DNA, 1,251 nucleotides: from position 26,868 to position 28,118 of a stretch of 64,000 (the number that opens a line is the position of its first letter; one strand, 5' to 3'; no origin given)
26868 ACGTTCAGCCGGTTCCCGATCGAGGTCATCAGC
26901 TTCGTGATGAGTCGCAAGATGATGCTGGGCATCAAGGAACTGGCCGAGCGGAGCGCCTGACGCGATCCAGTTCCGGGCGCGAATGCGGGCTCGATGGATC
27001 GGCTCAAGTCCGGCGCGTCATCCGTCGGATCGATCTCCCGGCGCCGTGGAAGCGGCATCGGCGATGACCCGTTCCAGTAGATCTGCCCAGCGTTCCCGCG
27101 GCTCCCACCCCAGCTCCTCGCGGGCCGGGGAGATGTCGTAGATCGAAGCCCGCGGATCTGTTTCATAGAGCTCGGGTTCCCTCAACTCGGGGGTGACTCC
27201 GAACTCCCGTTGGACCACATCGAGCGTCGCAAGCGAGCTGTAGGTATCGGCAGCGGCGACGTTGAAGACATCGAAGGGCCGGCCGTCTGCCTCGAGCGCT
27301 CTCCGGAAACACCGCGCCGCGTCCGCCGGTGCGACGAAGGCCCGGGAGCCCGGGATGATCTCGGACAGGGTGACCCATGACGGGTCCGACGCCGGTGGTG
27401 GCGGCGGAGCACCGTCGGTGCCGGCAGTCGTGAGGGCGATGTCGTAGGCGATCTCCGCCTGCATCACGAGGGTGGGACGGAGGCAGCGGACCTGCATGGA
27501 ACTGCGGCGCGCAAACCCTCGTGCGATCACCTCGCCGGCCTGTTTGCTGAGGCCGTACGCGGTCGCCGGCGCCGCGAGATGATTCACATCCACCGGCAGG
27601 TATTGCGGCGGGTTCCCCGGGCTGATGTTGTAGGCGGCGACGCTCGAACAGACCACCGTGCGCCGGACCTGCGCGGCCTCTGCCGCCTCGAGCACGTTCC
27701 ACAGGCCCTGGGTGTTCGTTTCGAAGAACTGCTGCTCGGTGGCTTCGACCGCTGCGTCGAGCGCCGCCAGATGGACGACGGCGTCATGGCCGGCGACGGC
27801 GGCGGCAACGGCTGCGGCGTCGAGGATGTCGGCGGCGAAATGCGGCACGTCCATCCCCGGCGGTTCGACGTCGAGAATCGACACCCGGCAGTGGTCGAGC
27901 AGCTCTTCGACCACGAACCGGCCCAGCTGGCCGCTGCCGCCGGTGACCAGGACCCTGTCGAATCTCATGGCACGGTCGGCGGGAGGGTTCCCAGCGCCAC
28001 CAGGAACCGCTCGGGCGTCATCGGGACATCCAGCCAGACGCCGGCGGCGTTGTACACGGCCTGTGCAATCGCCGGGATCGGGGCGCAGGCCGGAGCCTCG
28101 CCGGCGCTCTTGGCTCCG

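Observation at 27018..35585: Candidate undescribed N-compound catabolic pathway: Mo-hydroxylase arm and carbamoyltransferase/ureohydrolase/CE4 arm around an Lrp regulator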

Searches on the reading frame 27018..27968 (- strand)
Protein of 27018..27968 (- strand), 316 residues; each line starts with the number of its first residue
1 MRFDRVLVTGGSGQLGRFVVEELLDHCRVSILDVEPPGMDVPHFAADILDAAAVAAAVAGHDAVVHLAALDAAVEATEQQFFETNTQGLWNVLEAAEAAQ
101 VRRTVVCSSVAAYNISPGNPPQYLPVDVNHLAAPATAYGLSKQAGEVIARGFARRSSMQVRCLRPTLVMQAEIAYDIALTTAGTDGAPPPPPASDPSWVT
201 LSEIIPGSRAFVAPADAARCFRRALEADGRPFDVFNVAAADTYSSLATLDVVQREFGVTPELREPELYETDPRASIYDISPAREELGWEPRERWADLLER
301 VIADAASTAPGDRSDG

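Call 4: search_protein_families(library=pfam, proteins=[window:27018-27968:-])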
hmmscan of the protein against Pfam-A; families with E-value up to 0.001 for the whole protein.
window:27018-27968:- (316 aa): 8 families
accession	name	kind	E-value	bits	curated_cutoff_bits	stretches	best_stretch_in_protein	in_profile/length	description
PF01370.27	Epimerase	-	1.3e-27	97.2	20.9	1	6-168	1-172/240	NAD dependent epimerase/dehydratase family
PF16363.11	GDP_Man_Dehyd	-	1.8e-15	57.7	27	1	7-162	1-177/332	GDP-mannose 4,6 dehydratase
PF13460.12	NAD_binding_10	-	1.5e-12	48.2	27.2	1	10-172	1-150/184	NAD(P)H-binding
PF01073.25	3Beta_HSD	-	6.9e-12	45.4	22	1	7-146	1-154/280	3-beta hydroxysteroid dehydrogenase/isomerase family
PF07993.18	NAD_binding_4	-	7.2e-12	45.4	20.1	1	52-170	80-209/258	Male sterility protein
PF04321.23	RmlD_sub_bind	-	9.4e-10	38.5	27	1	5-150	2-137/287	RmlD substrate binding domain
PF08659.16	KR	-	2.4e-06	28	22.6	0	37-117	51-144/180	KR domain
PF02719.21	Polysacc_synt_2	-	8.6e-06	25.6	20.2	1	44-110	59-129/293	Polysaccharide biosynthesis protein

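Call 5: search_protein_families(library=ncbifam, proteins=[window:27018-27968:-])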
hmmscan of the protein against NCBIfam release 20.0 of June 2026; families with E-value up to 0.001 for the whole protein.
window:27018-27968:- (316 aa): 18 families
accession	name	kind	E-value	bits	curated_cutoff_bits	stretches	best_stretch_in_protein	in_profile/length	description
NF041293.1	G6PDh_Azf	equivalog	2.4e-19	69.8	400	1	4-164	3-178/252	NAD-dependent glucose-6-phosphate dehydrogenase Azf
TIGR01179.1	galE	equivalog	7.4e-17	61.2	262.3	1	5-177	1-185/332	UDP-glucose 4-epimerase GalE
TIGR04180.1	EDH_00030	hypoth_equivalog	1.3e-15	57.2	475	1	41-165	51-172/297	NAD-dependent 4,6-dehydratase LegB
TIGR03466.1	HpnA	hypoth_equivalog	1.7e-15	56.7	367.65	1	5-166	2-168/327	hopanoid-associated sugar epimerase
NF042422.1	oxyalk_red_OleD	equivalog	5.9e-14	52.2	580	1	5-110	2-111/329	2-alkyl-3-oxoalkanoate reductase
NF042423.1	oxyalk_red_Shew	equivalog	2.6e-11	43.2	580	1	3-168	8-174/331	2-alkyl-3-oxoalkanoate reductase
NF043036.1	ErythonDh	equivalog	4.7e-11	42.4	325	1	5-168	2-180/321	D-erythronate dehydrogenase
NF052578.1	StrlDmthSdmBMthl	equivalog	8.9e-10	38.8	600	1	7-118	4-122/328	sterol demethylase protein SdmB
TIGR01214.1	rmlD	equivalog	2.8e-09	36.5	224.05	1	5-154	1-140/285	dTDP-4-dehydrorhamnose reductase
TIGR01746.1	Thioester-redct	subfamily_domain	4e-09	36.2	213.35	1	58-170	86-197/371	thioester reductase domain-containing protein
NF007956.0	PRK10675.1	subfamily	1.2e-08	34.5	394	1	5-150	2-161/338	UDP-glucose 4-epimerase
TIGR01181.1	dTDP_gluc_dehyt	equivalog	2.8e-08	33.2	365.1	1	45-164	56-177/321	dTDP-glucose 4,6-dehydratase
NF004520.0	PRK05865.1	equivalog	7.9e-08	30.6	1509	1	5-110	2-104/854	sugar epimerase family protein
TIGR03589.1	PseB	equivalog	2.1e-07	30.2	407.75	1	6-111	7-127/324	UDP-N-acetylglucosamine 4,6-dehydratase (inverting)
TIGR02197.1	heptose_epim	equivalog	1.2e-06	27.9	274.6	1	6-162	1-164/316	ADP-glyceromanno-heptose 6-epimerase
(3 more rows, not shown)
